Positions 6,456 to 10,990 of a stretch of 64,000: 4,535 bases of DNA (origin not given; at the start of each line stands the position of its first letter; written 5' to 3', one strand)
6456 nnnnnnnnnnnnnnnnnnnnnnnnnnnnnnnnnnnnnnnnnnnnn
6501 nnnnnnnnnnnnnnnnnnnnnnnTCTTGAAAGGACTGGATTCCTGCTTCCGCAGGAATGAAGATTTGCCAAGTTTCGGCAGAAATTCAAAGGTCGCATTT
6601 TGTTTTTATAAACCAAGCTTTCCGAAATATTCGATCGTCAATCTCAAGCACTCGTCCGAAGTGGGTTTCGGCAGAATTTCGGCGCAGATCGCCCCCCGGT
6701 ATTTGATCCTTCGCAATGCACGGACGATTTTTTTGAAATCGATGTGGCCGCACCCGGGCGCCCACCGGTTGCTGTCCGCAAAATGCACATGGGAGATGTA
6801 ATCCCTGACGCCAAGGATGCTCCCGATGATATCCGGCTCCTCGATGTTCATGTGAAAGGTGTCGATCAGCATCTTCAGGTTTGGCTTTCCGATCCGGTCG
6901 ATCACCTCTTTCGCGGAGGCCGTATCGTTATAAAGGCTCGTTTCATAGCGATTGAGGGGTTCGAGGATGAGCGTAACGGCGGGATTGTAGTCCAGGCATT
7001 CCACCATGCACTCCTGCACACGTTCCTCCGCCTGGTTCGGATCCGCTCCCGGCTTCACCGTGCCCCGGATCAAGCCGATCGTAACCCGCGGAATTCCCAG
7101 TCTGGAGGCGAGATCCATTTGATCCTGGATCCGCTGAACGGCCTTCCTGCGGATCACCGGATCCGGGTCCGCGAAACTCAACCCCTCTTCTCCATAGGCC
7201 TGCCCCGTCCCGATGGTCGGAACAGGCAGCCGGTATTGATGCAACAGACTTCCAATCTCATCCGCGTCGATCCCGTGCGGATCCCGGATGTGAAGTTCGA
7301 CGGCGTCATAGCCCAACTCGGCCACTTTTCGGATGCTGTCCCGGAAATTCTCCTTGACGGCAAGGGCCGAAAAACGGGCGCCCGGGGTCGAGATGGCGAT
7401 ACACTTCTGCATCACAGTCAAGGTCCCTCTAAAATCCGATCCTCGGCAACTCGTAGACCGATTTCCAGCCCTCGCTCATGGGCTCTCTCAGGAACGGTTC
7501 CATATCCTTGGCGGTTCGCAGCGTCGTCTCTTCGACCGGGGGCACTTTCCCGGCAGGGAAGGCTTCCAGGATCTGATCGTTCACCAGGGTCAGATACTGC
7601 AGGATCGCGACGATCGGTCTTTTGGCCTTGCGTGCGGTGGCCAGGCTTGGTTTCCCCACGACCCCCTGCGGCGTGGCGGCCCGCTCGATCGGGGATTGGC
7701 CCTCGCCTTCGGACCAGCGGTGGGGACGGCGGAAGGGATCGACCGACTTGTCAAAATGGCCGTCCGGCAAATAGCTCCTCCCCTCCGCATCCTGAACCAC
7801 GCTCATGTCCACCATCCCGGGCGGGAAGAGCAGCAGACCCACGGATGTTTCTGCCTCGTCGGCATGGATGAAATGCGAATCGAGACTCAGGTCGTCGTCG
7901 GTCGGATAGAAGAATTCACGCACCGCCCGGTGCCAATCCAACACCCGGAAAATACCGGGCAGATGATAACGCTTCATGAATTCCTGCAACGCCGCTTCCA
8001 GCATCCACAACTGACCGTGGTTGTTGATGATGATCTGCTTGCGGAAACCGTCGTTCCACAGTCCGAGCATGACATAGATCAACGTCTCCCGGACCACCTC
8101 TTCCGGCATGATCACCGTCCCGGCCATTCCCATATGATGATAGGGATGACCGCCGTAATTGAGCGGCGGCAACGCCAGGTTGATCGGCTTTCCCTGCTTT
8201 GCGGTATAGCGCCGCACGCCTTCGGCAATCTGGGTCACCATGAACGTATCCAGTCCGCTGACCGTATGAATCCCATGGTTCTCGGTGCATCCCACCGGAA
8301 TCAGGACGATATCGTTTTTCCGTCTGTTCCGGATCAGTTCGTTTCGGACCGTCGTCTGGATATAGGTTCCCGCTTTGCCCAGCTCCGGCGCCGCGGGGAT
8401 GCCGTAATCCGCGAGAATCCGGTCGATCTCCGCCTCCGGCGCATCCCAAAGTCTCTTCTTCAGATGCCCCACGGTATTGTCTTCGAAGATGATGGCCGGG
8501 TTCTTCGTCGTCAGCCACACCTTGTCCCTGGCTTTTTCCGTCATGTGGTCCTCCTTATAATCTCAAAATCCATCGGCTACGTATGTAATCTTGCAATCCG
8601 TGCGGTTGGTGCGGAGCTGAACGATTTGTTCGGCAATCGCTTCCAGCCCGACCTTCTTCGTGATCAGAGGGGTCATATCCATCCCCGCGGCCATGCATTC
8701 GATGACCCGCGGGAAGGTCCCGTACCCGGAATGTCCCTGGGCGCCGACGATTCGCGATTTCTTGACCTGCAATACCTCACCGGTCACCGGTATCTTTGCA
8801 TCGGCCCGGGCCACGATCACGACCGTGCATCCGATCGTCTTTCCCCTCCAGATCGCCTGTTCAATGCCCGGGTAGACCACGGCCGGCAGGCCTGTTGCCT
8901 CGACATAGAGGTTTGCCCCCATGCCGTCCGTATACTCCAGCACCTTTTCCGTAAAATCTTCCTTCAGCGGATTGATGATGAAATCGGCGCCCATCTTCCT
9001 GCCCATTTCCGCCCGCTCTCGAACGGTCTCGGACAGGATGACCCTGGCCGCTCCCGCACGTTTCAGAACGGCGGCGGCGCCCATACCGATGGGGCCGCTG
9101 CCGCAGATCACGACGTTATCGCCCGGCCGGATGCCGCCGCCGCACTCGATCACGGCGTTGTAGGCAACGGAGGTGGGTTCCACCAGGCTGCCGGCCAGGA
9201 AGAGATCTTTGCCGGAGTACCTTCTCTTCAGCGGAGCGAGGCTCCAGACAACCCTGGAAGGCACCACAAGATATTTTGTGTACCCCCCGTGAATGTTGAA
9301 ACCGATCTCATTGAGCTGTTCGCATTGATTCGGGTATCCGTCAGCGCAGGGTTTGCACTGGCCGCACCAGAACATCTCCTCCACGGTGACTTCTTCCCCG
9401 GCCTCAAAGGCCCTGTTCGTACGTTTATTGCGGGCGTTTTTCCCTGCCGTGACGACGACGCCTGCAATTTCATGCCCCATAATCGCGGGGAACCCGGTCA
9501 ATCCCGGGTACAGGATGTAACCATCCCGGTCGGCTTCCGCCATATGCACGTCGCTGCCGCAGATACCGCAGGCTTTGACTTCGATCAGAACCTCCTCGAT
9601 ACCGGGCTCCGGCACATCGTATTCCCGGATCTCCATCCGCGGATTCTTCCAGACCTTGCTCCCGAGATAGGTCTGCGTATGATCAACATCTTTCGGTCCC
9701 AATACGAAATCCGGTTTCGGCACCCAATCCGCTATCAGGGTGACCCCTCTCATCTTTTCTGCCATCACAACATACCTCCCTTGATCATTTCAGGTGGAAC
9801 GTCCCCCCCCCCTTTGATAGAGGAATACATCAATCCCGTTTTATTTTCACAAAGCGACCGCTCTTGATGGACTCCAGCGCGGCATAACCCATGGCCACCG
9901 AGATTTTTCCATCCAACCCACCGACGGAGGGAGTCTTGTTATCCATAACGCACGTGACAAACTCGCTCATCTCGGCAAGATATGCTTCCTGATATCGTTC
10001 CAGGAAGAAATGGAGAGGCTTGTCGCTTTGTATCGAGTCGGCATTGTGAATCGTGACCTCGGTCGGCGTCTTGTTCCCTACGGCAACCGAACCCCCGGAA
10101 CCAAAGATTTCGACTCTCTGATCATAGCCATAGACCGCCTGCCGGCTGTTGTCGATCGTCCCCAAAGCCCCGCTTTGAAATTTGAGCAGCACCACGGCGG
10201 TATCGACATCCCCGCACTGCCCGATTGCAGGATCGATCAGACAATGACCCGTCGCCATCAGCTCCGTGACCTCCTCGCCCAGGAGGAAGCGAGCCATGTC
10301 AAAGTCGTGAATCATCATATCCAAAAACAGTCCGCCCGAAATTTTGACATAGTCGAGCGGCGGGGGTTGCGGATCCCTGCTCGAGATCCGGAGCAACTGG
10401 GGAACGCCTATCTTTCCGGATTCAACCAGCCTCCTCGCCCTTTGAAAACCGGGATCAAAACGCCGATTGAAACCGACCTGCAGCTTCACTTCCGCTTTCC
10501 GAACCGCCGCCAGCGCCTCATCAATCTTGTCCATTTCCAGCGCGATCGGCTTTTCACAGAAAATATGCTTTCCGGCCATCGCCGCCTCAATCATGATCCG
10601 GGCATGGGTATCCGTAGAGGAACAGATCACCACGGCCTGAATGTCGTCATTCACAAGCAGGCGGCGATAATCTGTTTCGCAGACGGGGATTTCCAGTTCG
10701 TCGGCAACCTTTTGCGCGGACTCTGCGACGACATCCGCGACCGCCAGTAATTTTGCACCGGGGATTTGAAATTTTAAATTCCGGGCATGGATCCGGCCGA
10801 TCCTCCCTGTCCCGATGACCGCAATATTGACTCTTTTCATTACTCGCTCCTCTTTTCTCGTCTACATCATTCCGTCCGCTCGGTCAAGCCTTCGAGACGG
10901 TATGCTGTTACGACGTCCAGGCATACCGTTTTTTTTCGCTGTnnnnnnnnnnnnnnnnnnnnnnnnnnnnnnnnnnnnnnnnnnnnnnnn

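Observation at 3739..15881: Thermotoga-type inositol catabolic cluster variant with alternating duplicated kinase/TIM-barrel modules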

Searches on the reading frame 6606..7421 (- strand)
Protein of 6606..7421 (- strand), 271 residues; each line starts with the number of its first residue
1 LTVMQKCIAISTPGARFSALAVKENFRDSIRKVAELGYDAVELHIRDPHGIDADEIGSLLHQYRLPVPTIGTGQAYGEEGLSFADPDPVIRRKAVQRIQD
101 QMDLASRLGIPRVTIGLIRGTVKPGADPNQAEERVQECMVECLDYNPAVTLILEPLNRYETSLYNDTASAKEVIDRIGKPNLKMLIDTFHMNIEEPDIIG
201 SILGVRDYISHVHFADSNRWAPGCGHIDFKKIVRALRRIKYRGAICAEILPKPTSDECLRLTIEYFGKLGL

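Call 3: search_protein_families(library=pfam, proteins=[window:6606-7421:-])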
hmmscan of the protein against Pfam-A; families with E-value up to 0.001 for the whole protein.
window:6606-7421:- (271 aa): 1 family
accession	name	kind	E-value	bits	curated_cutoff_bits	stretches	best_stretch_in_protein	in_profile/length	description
PF01261.30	AP_endonuc_2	-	6.2e-46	157.5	31.1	1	30-250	1-230/249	Xylose isomerase-like TIM barrel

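Call 4: search_protein_families(library=ncbifam, proteins=[window:6606-7421:-])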
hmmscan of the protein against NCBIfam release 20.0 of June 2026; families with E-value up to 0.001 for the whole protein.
window:6606-7421:- (271 aa): 12 families
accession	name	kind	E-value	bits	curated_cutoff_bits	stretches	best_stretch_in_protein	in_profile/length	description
NF041099.2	keto_glucon_epim_IolO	equivalog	3.1e-100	334.9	300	1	4-269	1-267/269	5-keto-L-gluconate epimerase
NF051856.1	PsicseEpim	equivalog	5.9e-33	114.9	300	1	25-248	17-244/287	D-psicose 3-epimerase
TIGR03234.1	OH-pyruv-isom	equivalog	8.6e-26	90.8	353.45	1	17-260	7-251/254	hydroxypyruvate isomerase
NF043033.1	OxoTetrIsom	equivalog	1.6e-19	70.7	325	1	17-259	8-247/251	2-oxo-tetronate isomerase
NF007444.0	PRK09997.1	equivalog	3.1e-13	49.8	465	1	23-264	14-256/258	hydroxypyruvate isomerase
NF007360.0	PRK09856.1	equivalog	4.3e-13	49.4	305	1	23-250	12-249/276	fructoselysine 3-epimerase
NF009688.0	PRK13209.1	subfamily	9.7e-08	31.3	317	1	83-249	86-254/286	L-ribulose-5-phosphate 3-epimerase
TIGR00542.1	hxl6Piso_put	equivalog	5.4e-07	29.2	272.15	1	86-259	84-259/279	L-ribulose-5-phosphate 3-epimerase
NF007441.0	PRK09989.1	equivalog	2.3e-06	27.6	412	1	19-259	10-251/258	HPr family phosphocarrier protein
TIGR04379.1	myo_inos_iolE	equivalog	4.5e-06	26.4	290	0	222-253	239-270/290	myo-inosose-2 dehydratase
NF009689.0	PRK13210.1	subfamily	1.9e-05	24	200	1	81-253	80-260/286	L-ribulose-5-phosphate 3-epimerase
TIGR02635.1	RhaI_grampos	equivalog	0.00034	19.7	531.35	1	82-165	102-186/378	L-rhamnose isomerase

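Call 69: search_solved_structures(query=window:6606-7421:-, max_evalue=1e-10)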
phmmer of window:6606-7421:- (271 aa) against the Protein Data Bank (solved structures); distinct sequences matched with E-value up to 1e-10: 25.
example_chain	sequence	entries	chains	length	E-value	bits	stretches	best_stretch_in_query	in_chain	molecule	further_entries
2zvr_A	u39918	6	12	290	9.9e-55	189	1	4-255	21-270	Uncharacterized protein TM_0416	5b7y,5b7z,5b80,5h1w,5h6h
7cj4_A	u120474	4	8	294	1.4e-25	93.4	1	27-256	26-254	Epimerase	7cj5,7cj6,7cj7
7cj8_A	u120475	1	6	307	1.6e-25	93.2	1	27-256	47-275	Epimerase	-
8yeb_A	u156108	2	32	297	4.2e-25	91.9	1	23-249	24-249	Ketose 3-epimerase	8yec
5zfs_A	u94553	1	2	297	5.3e-25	91.5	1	23-249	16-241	D-allulose-3-epimerase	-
7cj9_A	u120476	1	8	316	6.3e-25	91.3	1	27-256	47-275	Epimerase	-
8xix_A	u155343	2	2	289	2.5e-24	89.3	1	25-250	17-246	D-tagatose 3-epimerase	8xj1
8xiv_A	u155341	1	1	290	2.5e-24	89.3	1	25-250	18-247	D-tagatose 3-epimerase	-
7erm_A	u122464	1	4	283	3.9e-22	82.1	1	24-249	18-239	D-tagatose 3-epimerase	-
7ern_A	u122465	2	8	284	4e-22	82.1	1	24-249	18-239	D-tagatose 3-epimerase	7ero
3vnk_A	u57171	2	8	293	3.2e-21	79.1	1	25-248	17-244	Xylose isomerase domain protein TIM barrel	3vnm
3vni_A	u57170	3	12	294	3.2e-21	79.1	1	25-248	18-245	Xylose isomerase domain protein TIM barrel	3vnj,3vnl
7e9w_A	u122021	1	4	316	4.1e-21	78.8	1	25-248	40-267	D-psicose 3-epimerase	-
4xsl_A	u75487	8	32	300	4e-19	72.3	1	26-248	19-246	D-tagatose 3-epimerase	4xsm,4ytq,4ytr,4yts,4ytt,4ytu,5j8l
4pgl_A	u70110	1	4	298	4.1e-19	72.2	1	26-249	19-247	D-tagatose 3-epimerase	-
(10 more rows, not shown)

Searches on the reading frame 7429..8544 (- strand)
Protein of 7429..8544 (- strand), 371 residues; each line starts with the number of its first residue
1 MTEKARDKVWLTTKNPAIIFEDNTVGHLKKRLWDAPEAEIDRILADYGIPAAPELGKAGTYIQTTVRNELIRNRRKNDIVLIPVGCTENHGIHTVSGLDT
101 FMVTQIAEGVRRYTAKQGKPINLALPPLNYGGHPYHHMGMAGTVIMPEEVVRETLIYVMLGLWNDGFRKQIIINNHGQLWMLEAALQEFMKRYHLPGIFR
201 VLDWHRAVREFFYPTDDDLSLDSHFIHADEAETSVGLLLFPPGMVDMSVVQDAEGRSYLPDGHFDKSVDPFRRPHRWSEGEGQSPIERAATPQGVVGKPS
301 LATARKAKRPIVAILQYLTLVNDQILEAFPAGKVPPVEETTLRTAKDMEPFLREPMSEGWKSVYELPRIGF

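Call 3: search_protein_families(library=pfam, proteins=[window:7429-8544:-])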
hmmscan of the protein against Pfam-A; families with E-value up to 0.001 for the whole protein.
window:7429-8544:- (371 aa): 1 family
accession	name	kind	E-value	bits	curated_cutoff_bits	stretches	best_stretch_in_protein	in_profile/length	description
PF02633.19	Creatininase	-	2.9e-40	138.6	31.3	1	72-318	10-234/238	Creatinine amidohydrolase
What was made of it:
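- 7429..8544 (-): IolN, 3-dehydro-scyllo-inosose (diketo-inositol) hydrolase, creatininase family. PF02633 E 2.9e-40 (call 3).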

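Call 4: search_protein_families(library=ncbifam, proteins=[window:7429-8544:-])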
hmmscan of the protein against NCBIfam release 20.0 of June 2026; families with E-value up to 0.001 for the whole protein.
window:7429-8544:- (371 aa): 3 families
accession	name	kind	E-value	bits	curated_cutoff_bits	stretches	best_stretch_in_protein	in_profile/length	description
NF041098.2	diketo_inos_hlase_IolN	equivalog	1.5e-89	300.1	245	1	58-366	5-305/307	3-dehydro-scyllo-inosose hydrolase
TIGR03964.1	mycofact_creat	equivalog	2.7e-12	46.8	172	1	76-248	12-160/228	mycofactocin biosynthesis peptidyl-dipeptidase MftE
TIGR04448.1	creatininase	equivalog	1.2e-11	44.8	235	1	73-258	10-197/246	creatininase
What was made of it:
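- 7429..8544 (-): NF041098 scores 300.1 bits against a cut-off of 245 (call 4).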

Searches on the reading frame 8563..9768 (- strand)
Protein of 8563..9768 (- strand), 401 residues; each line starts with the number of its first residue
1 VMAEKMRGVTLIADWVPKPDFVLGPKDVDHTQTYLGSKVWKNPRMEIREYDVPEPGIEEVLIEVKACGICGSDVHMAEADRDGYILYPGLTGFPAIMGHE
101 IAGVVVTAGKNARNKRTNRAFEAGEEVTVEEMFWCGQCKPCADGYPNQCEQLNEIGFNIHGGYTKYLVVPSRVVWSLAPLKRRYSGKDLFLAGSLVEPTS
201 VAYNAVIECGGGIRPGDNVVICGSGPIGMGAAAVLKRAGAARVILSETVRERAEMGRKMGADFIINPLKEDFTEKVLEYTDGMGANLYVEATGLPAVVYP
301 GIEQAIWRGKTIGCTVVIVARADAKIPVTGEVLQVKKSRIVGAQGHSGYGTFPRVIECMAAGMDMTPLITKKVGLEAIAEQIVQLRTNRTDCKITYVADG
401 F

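Call 3: search_protein_families(library=pfam, proteins=[window:8563-9768:-])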
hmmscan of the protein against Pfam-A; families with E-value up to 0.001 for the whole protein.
window:8563-9768:- (401 aa): 3 families
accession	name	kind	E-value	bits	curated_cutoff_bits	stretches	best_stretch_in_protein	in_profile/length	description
PF08240.17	ADH_N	-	3.6e-24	85.4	23.5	1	58-177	3-102/104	Alcohol dehydrogenase GroES-like domain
PF00107.32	ADH_zinc_N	-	1.6e-15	57.6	31.8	1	226-360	1-128/129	Zinc-binding dehydrogenase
PF16912.11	Glu_dehyd_C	-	1.6e-05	25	34.9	1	193-376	4-192/211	Glucose dehydrogenase C-terminus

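Call 4: search_protein_families(library=ncbifam, proteins=[window:8563-9768:-])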
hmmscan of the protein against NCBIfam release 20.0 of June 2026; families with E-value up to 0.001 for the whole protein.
window:8563-9768:- (401 aa): 23 families
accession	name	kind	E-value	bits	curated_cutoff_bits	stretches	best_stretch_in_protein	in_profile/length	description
NF041097.1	keto_inos_dh_IolM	equivalog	1.3e-147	491.5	450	1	6-395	1-387/389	scyllo-inosose 3-dehydrogenase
TIGR00692.1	tdh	equivalog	6.5e-51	173.3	458.35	1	45-390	11-333/340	L-threonine 3-dehydrogenase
NF003808.0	PRK05396.1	equivalog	7.4e-50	169.7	380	1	41-384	9-327/341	L-threonine 3-dehydrogenase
NF007489.0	PRK10083.1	equivalog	3.6e-40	138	376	1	42-394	9-333/339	Zn-dependent oxidoreductase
TIGR03366.1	HpnZ_proposed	hypoth_equivalog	7.8e-29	100.9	328.1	1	58-319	6-252/315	putative phosphonate catabolism associated alcohol dehydrogenase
TIGR03989.1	Rxyl_3153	subfamily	3.1e-28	99.1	440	2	43-151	12-107/370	NDMA-dependent alcohol dehydrogenase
NF007375.0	PRK09880.1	equivalog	5.6e-28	97.7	469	1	58-310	28-261/344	L-idonate 5-dehydrogenase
TIGR03201.1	dearomat_had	equivalog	7.3e-27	94.4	338.65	1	45-347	11-299/349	6-hydroxycyclohex-1-ene-1-carbonyl-CoA dehydrogenase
TIGR03451.1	mycoS_dep_FDH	equivalog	1.2e-25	90.1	512.9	2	41-150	10-105/358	S-(hydroxymethyl)mycothiol dehydrogenase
NF010344.0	PRK13771.1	subfamily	3.3e-24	85.5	349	1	43-393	11-328/334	putative alcohol dehydrogenase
TIGR02824.1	quinone_pig3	subfamily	1.9e-23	83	296.8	2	160-293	91-217/325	putative NAD(P)H quinone oxidoreductase, PIG3 family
NF006940.0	PRK09422.1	equivalog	1.8e-22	79.8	344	1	40-312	7-253/338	alcohol dehydrogenase AdhP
NF007642.0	PRK10309.1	equivalog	4.2e-21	75.5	550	1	48-309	15-254/347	galactitol-1-phosphate 5-dehydrogenase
NF047908.1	AldhRedAhr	equivalog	8.3e-21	74.2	470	1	43-275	14-225/335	NADPH-dependent aldehyde reductase Ahr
TIGR02818.1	adh_III_F_hyde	equivalog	5.4e-20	71.8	543.95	2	211-382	181-353/368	S-(hydroxymethyl)glutathione dehydrogenase/class III alcohol dehydrogenase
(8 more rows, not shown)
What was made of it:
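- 8563..9768 (-): IolM, scyllo-inosose 3-dehydrogenase (Zn MDR family). NF041097 scores 491.5 bits against a cut-off of 450 (call 4).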

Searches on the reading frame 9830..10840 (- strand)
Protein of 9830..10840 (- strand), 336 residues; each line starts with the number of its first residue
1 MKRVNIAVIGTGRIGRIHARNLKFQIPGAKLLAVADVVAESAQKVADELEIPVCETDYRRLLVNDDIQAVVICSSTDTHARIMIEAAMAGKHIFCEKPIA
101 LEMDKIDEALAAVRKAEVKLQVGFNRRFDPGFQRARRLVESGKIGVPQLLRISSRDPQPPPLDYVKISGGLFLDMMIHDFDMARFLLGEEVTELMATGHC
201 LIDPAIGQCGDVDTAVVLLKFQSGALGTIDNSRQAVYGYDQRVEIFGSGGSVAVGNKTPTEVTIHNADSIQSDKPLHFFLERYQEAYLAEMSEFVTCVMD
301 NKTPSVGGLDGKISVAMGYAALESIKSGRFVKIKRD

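Call 3: search_protein_families(library=pfam, proteins=[window:9830-10840:-])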
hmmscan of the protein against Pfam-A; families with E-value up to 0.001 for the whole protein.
window:9830-10840:- (336 aa): 3 families
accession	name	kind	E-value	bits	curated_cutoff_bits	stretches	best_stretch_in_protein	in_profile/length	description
PF22725.1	GFO_IDH_MocA_C3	-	1.9e-31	109.1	27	1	132-252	1-123/124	GFO/IDH/MocA C-terminal domain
PF01408.29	GFO_IDH_MocA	-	1.9e-27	96.8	24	1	4-124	1-120/120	Oxidoreductase family, NAD-binding Rossmann fold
PF02894.22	GFO_IDH_MocA_C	-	3e-24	86.5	22.9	1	136-333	1-218/218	Oxidoreductase family, C-terminal alpha/beta domain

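Call 4: search_protein_families(library=ncbifam, proteins=[window:9830-10840:-])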
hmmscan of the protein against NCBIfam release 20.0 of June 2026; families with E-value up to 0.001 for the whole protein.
window:9830-10840:- (336 aa): 10 families
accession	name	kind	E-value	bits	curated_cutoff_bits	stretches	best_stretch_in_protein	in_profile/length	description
TIGR04380.1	myo_inos_iolG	equivalog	8.2e-140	465.4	355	1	4-332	2-330/330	inositol 2-dehydrogenase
NF052679.1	InsChiInosDhIolG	equivalog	1.5e-42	145.9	540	1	4-334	3-328/343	bifunctional inositol 2-dehydrogenase/D-chiro-inositol 1-dehydrogenase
NF040723.1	UDP-GlcNAcDh_Arch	equivalog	1.7e-42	146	450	1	5-326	2-302/302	UDP-N-acetylglucosamine 3-dehydrogenase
NF052479.1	LevoglcsnDh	equivalog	5.8e-34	117.4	650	1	1-265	1-300/386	levoglucosan dehydrogenase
NF041392.1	XylDh_Gfo6_Halo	equivalog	6.5e-19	67.9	350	1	38-331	51-348/350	D-xylose 1-dehydrogenase Gfo6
NF058563.1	BT_2159_fam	equivalog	2.9e-15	56.2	650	1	4-198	1-194/350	disaccharide 3-dehydrogenase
NF008607.0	PRK11579.1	subfamily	7.6e-14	51.4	330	1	4-146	5-144/346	oxidoreductase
NF058561.1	BT_2158_fam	equivalog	5.7e-13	48.3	750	1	3-145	35-175/487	glycoside 3-dehydrogenase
NF007574.0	PRK10206.1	equivalog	6.9e-11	41.8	352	1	56-145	55-144/345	oxidoreductase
NF003996.0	PRK05472.2-5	equivalog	0.0008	19.3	138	0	3-87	77-163/209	redox-sensing transcriptional repressor Rex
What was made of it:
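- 9830..10840 (-): IolG, inositol 2-dehydrogenase. TIGR04380 scores 465 bits against a cut-off of 355 (call 4).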

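Call 70: search_solved_structures(query=window:9830-10840:-, max_evalue=1e-30)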
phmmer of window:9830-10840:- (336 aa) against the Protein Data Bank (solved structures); distinct sequences matched with E-value up to 1e-30: 6.
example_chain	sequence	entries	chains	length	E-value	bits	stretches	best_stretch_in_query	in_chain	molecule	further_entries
3ezy_A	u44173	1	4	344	1.6e-106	359.1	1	4-334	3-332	Dehydrogenase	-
4hkt_A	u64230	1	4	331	8.4e-84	284.5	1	4-332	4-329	Inositol 2-dehydrogenase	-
3euw_A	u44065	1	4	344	8.8e-68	231.8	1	4-333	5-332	Myo-inositol dehydrogenase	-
4mkx_A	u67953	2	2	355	6.6e-52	179.7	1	2-327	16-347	Inositol dehydrogenase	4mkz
4n54_A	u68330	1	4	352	7.2e-52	179.6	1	2-327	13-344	Inositol dehydrogenase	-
3cea_A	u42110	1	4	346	6.8e-48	166.5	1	3-333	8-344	Myo-inositol 2-dehydrogenase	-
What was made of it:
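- The best solved relatives are 3ezy for IolG and TM_0416 for IolO (calls 69, 70).
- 9830..10840 (-): The best PDB hit is 3ezy, E 1.6e-106, followed by inositol 2-dehydrogenases (call 70).
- On IolG inositol 2-dehydrogenase (TIGR04380): The next PDB relatives after 3ezy are inositol 2-dehydrogenases (call 70).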
